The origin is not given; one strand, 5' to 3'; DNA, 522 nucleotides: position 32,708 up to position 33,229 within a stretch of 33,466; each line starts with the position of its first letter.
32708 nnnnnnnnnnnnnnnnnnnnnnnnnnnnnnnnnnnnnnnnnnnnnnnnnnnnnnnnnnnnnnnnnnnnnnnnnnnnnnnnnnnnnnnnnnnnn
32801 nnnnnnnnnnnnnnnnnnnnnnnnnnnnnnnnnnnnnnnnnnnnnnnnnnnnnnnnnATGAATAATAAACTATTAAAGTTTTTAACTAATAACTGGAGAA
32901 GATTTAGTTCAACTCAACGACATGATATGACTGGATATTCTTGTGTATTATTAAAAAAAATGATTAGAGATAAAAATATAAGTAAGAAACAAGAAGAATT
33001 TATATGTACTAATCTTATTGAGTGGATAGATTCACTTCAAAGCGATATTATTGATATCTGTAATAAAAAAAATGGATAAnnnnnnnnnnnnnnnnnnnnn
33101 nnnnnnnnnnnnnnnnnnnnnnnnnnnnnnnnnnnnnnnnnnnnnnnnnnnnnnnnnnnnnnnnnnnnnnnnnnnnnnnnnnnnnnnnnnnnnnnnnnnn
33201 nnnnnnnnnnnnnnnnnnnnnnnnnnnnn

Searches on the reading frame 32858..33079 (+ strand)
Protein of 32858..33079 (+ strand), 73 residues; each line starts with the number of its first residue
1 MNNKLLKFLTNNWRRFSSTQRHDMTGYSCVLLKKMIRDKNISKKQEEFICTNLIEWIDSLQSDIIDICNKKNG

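Call 37: find_encoding_contigs(protein=window:32858-33079:+, flank=10000, max_places=4)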
Protein window:32858-33079:+ (73 aa): 17 contigs read that carry it; 4 places shown.
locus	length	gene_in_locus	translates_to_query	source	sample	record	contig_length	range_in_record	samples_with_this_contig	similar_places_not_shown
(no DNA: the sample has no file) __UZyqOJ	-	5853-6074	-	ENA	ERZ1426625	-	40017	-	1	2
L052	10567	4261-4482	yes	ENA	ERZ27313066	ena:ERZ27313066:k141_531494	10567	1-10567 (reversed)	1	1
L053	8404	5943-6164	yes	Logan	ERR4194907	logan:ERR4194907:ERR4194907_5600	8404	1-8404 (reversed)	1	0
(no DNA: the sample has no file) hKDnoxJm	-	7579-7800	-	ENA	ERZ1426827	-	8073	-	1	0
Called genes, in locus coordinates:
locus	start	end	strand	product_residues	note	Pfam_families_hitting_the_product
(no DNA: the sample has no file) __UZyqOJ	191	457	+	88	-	PF26096:DUF8033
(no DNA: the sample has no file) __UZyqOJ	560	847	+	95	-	-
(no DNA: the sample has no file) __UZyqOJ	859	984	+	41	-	PF06005:ZapB (weak)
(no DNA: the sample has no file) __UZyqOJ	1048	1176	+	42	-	-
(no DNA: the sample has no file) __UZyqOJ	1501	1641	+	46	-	-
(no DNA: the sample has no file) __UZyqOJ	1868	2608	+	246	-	-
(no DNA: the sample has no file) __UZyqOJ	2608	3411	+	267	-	PF03796:DnaB_C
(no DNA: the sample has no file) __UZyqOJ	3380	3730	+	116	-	-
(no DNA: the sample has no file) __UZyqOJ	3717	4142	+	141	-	PF05766:NinG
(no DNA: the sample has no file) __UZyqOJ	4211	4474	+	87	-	-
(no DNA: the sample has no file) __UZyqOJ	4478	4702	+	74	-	-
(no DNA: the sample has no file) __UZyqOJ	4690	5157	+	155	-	-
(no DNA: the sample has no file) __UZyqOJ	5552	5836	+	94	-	-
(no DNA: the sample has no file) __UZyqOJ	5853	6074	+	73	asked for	-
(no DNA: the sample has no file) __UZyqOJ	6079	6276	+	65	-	-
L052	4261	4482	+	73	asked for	-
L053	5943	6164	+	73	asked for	-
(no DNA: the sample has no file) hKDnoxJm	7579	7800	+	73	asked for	-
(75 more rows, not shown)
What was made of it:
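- The rest of the genome encodes at least one counter-defence-type protein, with an Acb2_Tad1_hairpin domain (call 37).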
